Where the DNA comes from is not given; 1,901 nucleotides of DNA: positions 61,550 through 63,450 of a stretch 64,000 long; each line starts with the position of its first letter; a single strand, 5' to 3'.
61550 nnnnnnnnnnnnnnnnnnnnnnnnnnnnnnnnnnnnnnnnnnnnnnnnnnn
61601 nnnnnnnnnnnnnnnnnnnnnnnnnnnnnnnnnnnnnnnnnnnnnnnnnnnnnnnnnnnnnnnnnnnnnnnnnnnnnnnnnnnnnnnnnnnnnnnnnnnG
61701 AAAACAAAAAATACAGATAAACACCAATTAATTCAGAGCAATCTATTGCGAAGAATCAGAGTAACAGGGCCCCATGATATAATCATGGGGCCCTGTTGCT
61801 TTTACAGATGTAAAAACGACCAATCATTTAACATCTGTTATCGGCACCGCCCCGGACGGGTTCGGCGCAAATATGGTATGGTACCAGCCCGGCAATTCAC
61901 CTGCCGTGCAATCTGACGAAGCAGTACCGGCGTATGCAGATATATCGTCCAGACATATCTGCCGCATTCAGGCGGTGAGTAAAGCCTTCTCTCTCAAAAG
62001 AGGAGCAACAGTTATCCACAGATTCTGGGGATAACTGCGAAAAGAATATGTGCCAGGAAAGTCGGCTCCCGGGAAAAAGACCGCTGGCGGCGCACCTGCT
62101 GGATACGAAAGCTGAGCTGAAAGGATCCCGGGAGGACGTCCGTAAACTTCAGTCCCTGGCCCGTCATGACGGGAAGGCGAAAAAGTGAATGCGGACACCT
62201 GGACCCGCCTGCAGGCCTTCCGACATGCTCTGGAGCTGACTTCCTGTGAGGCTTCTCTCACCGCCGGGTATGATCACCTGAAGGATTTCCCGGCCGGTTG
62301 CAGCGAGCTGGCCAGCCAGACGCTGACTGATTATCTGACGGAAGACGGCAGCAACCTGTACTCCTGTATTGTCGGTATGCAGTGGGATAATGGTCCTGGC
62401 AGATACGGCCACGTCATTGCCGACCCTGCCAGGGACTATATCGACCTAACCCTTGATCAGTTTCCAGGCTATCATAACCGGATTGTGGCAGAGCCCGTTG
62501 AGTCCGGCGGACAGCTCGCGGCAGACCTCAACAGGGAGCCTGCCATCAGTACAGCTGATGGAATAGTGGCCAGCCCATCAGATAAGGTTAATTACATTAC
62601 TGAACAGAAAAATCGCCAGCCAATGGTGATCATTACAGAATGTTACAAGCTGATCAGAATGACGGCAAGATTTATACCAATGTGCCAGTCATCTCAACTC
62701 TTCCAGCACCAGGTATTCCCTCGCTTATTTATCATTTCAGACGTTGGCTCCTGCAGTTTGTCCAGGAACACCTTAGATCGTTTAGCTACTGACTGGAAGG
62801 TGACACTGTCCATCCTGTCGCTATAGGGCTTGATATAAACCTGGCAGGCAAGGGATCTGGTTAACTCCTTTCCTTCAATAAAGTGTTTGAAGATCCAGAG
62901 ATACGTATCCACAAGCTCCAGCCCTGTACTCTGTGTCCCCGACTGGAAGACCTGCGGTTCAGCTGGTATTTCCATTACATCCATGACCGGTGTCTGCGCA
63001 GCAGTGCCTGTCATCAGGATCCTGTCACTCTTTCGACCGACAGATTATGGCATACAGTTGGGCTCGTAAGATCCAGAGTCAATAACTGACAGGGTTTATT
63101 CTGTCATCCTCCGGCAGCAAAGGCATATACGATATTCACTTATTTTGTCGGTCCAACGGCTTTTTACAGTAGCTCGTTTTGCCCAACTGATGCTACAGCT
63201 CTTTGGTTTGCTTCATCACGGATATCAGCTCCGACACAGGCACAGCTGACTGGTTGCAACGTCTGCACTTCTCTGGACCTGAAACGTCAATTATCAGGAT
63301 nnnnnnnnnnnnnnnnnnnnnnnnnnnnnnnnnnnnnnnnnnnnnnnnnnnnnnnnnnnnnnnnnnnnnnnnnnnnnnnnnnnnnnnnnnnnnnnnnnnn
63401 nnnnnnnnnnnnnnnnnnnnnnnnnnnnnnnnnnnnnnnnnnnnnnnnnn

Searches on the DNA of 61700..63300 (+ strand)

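Call 3: search_dna_similar(query=window:61700-63300:+, collection=plasmids, mode=near, max_rows=20)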
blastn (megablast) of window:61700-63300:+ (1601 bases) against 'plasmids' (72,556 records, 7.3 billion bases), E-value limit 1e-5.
Records with a match: 400; places in all: 436; records where one place covers at least 80% of the query: 291.
Best place of each record, by identity: >=99% 237; 95-99% 121; 90-95% 41; 80-90% 1.
By first word of the organism name: Escherichia 382; Klebsiella 14; Shigella 2; Enterobacter 1; Salmonella 1.
By predicted mobility (MOB-suite, as given by PLSDB): conjugative 350; mobilizable 28; non-mobilizable 22.
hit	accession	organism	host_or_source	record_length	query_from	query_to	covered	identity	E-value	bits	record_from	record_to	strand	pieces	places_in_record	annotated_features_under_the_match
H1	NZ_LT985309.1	Escherichia coli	-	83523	1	1601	100%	100.0%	0e+0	2957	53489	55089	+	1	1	hypothetical protein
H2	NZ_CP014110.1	Escherichia coli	Homo sapiens,urine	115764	1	1601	100%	99.9%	0e+0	2952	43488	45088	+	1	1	hypothetical protein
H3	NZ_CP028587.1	Escherichia coli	Homo sapiens,Culture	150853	1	1601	100%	99.9%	0e+0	2952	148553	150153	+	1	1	hypothetical protein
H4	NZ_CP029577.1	Escherichia coli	Homo sapiens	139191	1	1601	100%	99.9%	0e+0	2952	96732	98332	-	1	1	hypothetical protein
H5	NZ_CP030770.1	Escherichia coli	-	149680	1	1601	100%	99.9%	0e+0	2952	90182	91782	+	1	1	hypothetical protein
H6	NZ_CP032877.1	Escherichia coli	Homo sapiens,Culture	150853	1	1601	100%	99.9%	0e+0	2952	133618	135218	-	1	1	hypothetical protein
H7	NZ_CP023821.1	Escherichia coli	Homo sapiens,Bacterial isolate,feces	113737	1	1601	100%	99.9%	0e+0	2952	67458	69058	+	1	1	hypothetical protein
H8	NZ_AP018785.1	Escherichia coli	-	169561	1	1601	100%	99.9%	0e+0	2952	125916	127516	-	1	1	hypothetical protein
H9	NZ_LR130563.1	Escherichia coli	Homo sapiens,blood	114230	1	1601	100%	99.9%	0e+0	2952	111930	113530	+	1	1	hypothetical protein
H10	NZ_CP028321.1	Escherichia coli O18:H1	Homo sapiens,human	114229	1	1601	100%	99.9%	0e+0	2952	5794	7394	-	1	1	hypothetical protein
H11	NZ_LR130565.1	Escherichia coli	Homo sapiens,blood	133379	1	1601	100%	99.9%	0e+0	2952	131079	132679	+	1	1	hypothetical protein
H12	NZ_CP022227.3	Escherichia coli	Homo sapiens,Culture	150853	1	1601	100%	99.9%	0e+0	2952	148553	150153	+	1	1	hypothetical protein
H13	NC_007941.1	Escherichia coli UTI89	-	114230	1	1601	100%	99.9%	0e+0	2952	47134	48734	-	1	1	hypothetical protein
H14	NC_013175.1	Escherichia coli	Homo sapiens,human urinary tract ...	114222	1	1601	100%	99.9%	0e+0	2952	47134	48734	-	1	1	hypothetical protein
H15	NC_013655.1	Escherichia coli SE15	-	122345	1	1601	100%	99.9%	0e+0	2952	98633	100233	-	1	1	hypothetical protein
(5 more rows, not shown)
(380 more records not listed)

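Call 5: get_annotated_region(hit=H13, flank=8000)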
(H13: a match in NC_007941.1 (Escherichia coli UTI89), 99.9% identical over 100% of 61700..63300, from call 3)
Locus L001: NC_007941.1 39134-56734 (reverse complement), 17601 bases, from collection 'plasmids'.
description: Escherichia coli UTI89 plasmid pUTI89, complete sequence
organism: Escherichia coli UTI89 (NCBI taxid 364106)
taxonomy: Bacteria; Pseudomonadota; Gammaproteobacteria; Enterobacterales; Enterobacteriaceae; Escherichia; Escherichia coli; Escherichia coli UTI89
host: -; source: -; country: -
typing (MOB-suite, as given by PLSDB): conjugative; replicon IncFIA,IncFIB,rep_cluster_2131; relaxase MOBF,MOBP; mating-pair formation MPF_F
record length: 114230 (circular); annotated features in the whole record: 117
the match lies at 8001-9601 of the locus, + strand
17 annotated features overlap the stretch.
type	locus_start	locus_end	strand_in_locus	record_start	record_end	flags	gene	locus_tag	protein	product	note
CDS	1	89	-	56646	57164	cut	-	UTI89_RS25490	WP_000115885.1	ClbS/DfsB family four-helix bundle protein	-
CDS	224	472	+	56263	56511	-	-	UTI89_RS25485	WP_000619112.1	DinI-like family protein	-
CDS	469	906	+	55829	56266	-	umuD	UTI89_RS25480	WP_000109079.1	translesion error-prone DNA polymerase V autoproteolytic subunit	-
CDS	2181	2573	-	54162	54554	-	-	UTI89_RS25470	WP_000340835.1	plasmid partitioning/stability family protein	-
CDS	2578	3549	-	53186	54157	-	parM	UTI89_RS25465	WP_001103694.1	plasmid segregation protein ParM domain-containing protein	-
CDS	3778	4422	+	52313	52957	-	-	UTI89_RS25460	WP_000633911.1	AAA family ATPase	-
CDS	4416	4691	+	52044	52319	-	-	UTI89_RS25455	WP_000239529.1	hypothetical protein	-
CDS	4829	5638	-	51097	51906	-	-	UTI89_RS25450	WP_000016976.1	site-specific integrase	GO:0015074 - DNA integration [Evidence IEA]; GO:0006310 - DNA recombination [Evidence IEA]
CDS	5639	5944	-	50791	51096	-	ccdB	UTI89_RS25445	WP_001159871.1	type II toxin-antitoxin system toxin CcdB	-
CDS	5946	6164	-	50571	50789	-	ccdA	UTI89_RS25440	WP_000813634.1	type II toxin-antitoxin system antitoxin CcdA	-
CDS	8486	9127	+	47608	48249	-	-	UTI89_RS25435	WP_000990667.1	hypothetical protein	-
CDS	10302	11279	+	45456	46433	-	-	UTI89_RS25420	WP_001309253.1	RepB family plasmid replication initiator protein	GO:0006270 - DNA replication initiation [Evidence IEA]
CDS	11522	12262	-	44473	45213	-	-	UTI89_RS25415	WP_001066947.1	tyrosine-type recombinase/integrase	GO:0015074 - DNA integration [Evidence IEA]; GO:0006310 - DNA recombination [Evidence IEA]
CDS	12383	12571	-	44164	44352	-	-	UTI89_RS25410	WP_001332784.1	hypothetical protein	-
CDS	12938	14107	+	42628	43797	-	-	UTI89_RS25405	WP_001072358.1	hypothetical protein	-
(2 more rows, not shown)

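Call 6: get_annotated_region(hit=H1, flank=8000)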
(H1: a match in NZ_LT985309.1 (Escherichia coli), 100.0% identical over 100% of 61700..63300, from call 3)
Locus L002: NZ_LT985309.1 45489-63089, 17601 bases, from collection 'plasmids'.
description: Escherichia coli strain CIP106223 plasmid RCS93_pI, complete sequence
organism: Escherichia coli (NCBI taxid 562)
taxonomy: Bacteria; Pseudomonadota; Gammaproteobacteria; Enterobacterales; Enterobacteriaceae; Escherichia; Escherichia coli
host: -; source: -; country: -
typing (MOB-suite, as given by PLSDB): conjugative; replicon IncFIA,IncFIB,IncFIC,rep_cluster_2131; relaxase MOBF; mating-pair formation MPF_Unknown
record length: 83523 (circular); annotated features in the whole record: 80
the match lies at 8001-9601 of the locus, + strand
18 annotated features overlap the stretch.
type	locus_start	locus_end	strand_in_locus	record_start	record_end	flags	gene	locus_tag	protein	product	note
CDS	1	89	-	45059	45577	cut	-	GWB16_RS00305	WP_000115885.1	ClbS/DfsB family four-helix bundle protein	-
CDS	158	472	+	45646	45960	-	-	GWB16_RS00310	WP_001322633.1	DinI-like family protein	-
CDS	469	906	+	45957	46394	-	umuD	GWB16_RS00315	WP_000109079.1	translesion error-prone DNA polymerase V autoproteolytic subunit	-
CDS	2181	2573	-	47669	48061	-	-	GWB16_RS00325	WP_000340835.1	plasmid partitioning/stability family protein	-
CDS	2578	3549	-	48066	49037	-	parM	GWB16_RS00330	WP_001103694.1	plasmid segregation protein ParM domain-containing protein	-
CDS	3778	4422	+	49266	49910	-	-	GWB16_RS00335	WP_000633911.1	AAA family ATPase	-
CDS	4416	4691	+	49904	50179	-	-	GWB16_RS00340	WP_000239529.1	hypothetical protein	-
CDS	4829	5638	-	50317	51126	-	-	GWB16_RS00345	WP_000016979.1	site-specific integrase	GO:0015074 - DNA integration [Evidence IEA]; GO:0006310 - DNA recombination [Evidence IEA]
CDS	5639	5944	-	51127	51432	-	ccdB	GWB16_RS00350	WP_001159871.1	type II toxin-antitoxin system toxin CcdB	-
CDS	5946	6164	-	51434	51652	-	ccdA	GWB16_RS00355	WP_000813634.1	type II toxin-antitoxin system antitoxin CcdA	-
CDS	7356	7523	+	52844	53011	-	-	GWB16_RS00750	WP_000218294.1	hypothetical protein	-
CDS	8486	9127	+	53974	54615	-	-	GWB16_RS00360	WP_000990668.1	hypothetical protein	-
CDS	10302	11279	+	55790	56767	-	-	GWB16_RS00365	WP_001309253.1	RepB family plasmid replication initiator protein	GO:0006270 - DNA replication initiation [Evidence IEA]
CDS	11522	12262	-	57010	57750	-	-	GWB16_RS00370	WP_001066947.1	tyrosine-type recombinase/integrase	GO:0015074 - DNA integration [Evidence IEA]; GO:0006310 - DNA recombination [Evidence IEA]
CDS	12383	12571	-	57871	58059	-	-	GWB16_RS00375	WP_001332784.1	hypothetical protein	-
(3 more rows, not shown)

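Call 24: search_dna_similar(query=window:61980-63050:+, collection=plasmids, mode=distant, rows=spread, max_rows=40)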
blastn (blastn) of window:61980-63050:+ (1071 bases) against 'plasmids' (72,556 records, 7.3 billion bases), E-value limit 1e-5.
Records with a match: 2484; places in all: 3189; records where one place covers at least 80% of the query: 305.
Best place of each record, by identity: >=99% 231; 95-99% 103; 90-95% 24; 80-90% 478; 60-80% 1648.
By first word of the organism name: Escherichia 1345; Klebsiella 649; Salmonella 437; Citrobacter 15; Serratia 12; Enterobacter 9; Shigella 9; Edwardsiella 3; Vibrio 1; Raoultella 1; and 3 more.
By predicted mobility (MOB-suite, as given by PLSDB): conjugative 1295; non-mobilizable 978; mobilizable 211.
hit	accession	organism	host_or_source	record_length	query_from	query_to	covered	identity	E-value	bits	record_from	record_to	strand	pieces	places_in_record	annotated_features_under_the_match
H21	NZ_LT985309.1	Escherichia coli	-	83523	1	1071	100%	100.0%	0e+0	1932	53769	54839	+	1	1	hypothetical protein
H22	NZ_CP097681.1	Klebsiella pneumoniae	Homo sapiens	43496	1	1071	100%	99.9%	0e+0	1928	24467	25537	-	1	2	hypothetical protein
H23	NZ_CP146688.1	Escherichia coli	Homo sapiens,cell culture,Colon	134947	1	1071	100%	99.9%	0e+0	1928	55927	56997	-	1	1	hypothetical protein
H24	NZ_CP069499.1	Escherichia coli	Homo sapiens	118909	1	1071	100%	99.8%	0e+0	1923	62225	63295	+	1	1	hypothetical protein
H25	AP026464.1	Escherichia coli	whole organism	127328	1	1041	97%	98.6%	0e+0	1810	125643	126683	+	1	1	ydiA: hypothetical protein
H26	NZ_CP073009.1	Citrobacter sp. BIDMC108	Homo sapiens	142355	105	1012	73%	75.2%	8e-72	533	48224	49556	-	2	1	hypothetical protein | DUF3800 domain-containing protein | DNA-binding protein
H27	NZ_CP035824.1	Escherichia coli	Homo sapiens,stool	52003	673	1012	32%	81.6%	2e-85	324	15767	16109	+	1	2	none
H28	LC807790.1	Escherichia coli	-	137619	673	1012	32%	81.6%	2e-85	324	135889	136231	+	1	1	none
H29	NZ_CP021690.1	Escherichia coli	-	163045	673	1012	32%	81.3%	3e-83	316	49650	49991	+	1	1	none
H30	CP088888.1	Escherichia coli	Homo sapiens,blood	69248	673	1012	32%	81.3%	3e-83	316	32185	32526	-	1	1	none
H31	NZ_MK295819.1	Escherichia coli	Homo sapiens,urine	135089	673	1012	32%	81.3%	3e-83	316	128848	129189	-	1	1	none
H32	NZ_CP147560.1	Escherichia coli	Homo sapiens,bloodstream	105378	673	1012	32%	81.3%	3e-83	316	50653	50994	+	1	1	none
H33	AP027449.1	Escherichia coli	Homo sapiens,cell culture,feces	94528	673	1012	32%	81.0%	2e-80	308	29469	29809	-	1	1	hypothetical protein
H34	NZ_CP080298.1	Klebsiella pneumoniae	Homo sapiens,mixed culture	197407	176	528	33%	67.1%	1e-24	123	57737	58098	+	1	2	hypothetical protein (x3)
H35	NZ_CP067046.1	Klebsiella pneumoniae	Homo sapiens,blood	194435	176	528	33%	67.1%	1e-24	123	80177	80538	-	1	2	hypothetical protein (x3)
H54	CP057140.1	Escherichia coli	culture,Pooled cattle faecal samples ...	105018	24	110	8%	90.8%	1e-24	122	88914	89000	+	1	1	none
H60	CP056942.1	Escherichia coli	culture,Pooled sheep faecal samples ...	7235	7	73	6%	80.6%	1e-6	64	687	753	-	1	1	none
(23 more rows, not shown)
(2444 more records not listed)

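Call 26: get_annotated_region(hit=H26, flank=6000)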
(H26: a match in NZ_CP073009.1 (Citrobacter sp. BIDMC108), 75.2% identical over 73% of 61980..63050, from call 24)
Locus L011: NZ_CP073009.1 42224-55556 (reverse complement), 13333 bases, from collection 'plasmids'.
description: Citrobacter sp. BIDMC108 plasmid unnamed2, complete sequence
organism: Citrobacter sp. BIDMC108 (NCBI taxid 1686385)
taxonomy: Bacteria; Pseudomonadota; Gammaproteobacteria; Enterobacterales; Enterobacteriaceae; Citrobacter; Citrobacter sp. BIDMC108
host: -; source: Homo sapiens; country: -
typing (MOB-suite, as given by PLSDB): mobilizable; replicon rep_cluster_1444; relaxase MOBP
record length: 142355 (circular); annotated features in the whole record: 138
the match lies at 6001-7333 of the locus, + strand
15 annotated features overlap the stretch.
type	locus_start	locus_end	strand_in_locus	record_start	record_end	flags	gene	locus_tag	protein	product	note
CDS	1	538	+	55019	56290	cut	-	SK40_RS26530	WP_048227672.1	Y-family DNA polymerase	-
CDS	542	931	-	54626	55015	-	-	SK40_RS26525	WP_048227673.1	plasmid partitioning/stability family protein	-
CDS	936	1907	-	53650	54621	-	parM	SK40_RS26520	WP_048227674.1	plasmid segregation protein ParM domain-containing protein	-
CDS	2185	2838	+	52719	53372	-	-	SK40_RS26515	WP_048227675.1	AAA family ATPase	-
CDS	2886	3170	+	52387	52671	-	-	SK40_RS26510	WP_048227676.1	ribbon-helix-helix protein, CopG family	GO:0006355 - regulation of DNA-templated transcription [Evidence IEA]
CDS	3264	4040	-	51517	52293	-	-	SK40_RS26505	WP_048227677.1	site-specific integrase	GO:0015074 - DNA integration [Evidence IEA]; GO:0006310 - DNA recombination [Evidence IEA]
CDS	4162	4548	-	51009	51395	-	-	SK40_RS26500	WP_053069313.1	hypothetical protein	-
CDS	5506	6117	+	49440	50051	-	-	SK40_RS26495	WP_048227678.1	DNA-binding protein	-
CDS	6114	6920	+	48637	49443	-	-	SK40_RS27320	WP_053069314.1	hypothetical protein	-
CDS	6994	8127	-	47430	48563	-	-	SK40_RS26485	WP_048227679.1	DUF3800 domain-containing protein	-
CDS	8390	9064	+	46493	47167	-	-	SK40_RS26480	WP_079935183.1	hypothetical protein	-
CDS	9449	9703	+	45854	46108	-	-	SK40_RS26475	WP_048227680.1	hypothetical protein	-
CDS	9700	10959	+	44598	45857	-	-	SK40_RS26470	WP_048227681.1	hypothetical protein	-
CDS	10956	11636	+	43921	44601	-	-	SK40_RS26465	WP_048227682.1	DUF6884 domain-containing protein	-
CDS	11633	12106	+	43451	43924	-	-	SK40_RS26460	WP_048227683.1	thermonuclease family protein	-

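Call 27: get_annotated_region(hit=H54, flank=4000)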
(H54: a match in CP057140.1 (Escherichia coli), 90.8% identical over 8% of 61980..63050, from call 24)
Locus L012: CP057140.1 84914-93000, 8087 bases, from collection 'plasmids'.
description: Escherichia coli strain RHB36-C04 plasmid pRHB36-C04_2, complete sequence
organism: Escherichia coli (NCBI taxid 562)
taxonomy: Bacteria; Pseudomonadota; Gammaproteobacteria; Enterobacterales; Enterobacteriaceae; Escherichia; Escherichia coli
host: -; source: culture,Pooled cattle faecal samples collected from floor of farm; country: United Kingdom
typing (MOB-suite, as given by PLSDB): conjugative; replicon IncFIB,IncFIC,rep_cluster_2244; relaxase MOBF; mating-pair formation MPF_F
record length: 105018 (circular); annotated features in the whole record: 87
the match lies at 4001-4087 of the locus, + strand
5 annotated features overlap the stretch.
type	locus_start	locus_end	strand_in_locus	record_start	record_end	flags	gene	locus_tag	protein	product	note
CDS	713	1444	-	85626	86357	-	-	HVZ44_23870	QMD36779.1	phage integrase family protein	-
CDS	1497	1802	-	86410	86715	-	ccdB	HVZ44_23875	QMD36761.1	type II toxin-antitoxin system toxin CcdB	-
CDS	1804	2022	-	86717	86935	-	ccdA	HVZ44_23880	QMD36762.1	type II toxin-antitoxin system antitoxin CcdA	-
CDS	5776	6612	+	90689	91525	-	-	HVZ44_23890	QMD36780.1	helix-turn-helix domain-containing protein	-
CDS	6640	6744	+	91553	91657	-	-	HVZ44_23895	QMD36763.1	IS3 family transposase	-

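Call 28: get_annotated_region(hit=H60, flank=3000)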
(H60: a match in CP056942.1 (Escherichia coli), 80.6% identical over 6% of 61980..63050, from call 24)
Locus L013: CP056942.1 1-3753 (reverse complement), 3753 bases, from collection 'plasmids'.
description: Escherichia coli strain RHB42-C04 plasmid pRHB42-C04_3, complete sequence
organism: Escherichia coli (NCBI taxid 562)
taxonomy: Bacteria; Pseudomonadota; Gammaproteobacteria; Enterobacterales; Enterobacteriaceae; Escherichia; Escherichia coli
host: -; source: culture,Pooled sheep faecal samples collected from floor of farm; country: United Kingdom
typing (MOB-suite, as given by PLSDB): mobilizable; replicon rep_cluster_2350; relaxase MOBP
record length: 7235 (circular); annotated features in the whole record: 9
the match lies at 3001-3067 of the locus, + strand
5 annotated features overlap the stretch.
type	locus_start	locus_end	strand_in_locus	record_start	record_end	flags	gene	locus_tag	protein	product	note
CDS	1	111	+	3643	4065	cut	exc2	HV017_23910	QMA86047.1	Exc2 family lipoprotein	-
CDS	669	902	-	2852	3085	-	mbeD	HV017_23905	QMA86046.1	MbeD family mobilization/exclusion protein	-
CDS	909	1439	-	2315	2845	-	-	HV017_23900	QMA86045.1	MbeB family mobilization protein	-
CDS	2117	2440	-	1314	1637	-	-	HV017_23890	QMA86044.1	MobC family plasmid mobilization relaxosome protein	-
CDS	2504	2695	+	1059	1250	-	-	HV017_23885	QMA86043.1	Rop family plasmid primer RNA-binding protein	-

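Call 31: search_rna_families(sources=[L012, L013], threshold=evalue, max_evalue=0.1)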
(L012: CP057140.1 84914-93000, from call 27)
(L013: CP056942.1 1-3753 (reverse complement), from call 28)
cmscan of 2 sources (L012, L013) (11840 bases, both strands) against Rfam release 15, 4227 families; matches with E-value up to 0.1: 4.
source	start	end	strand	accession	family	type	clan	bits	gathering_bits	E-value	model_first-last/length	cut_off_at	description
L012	5087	5210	-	RF01405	STnc490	Gene; sRNA;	-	146.4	56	1.2e-30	1-124/124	no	STnc490 Hfq binding RNA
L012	3434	3525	+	RF02568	UptR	Gene; sRNA;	-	124.9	100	1.8e-21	1-92/92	no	Escherichia coli small RNA (uptR) gene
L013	3544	3644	+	RF00106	RNAI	Gene; antisense;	-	77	47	4.1e-13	1-102/102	no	RNAI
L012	5218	5406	-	RF02076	STnc100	Gene; sRNA;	-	30.2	47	0.002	1-206/206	no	Gammaproteobacterial sRNA STnc100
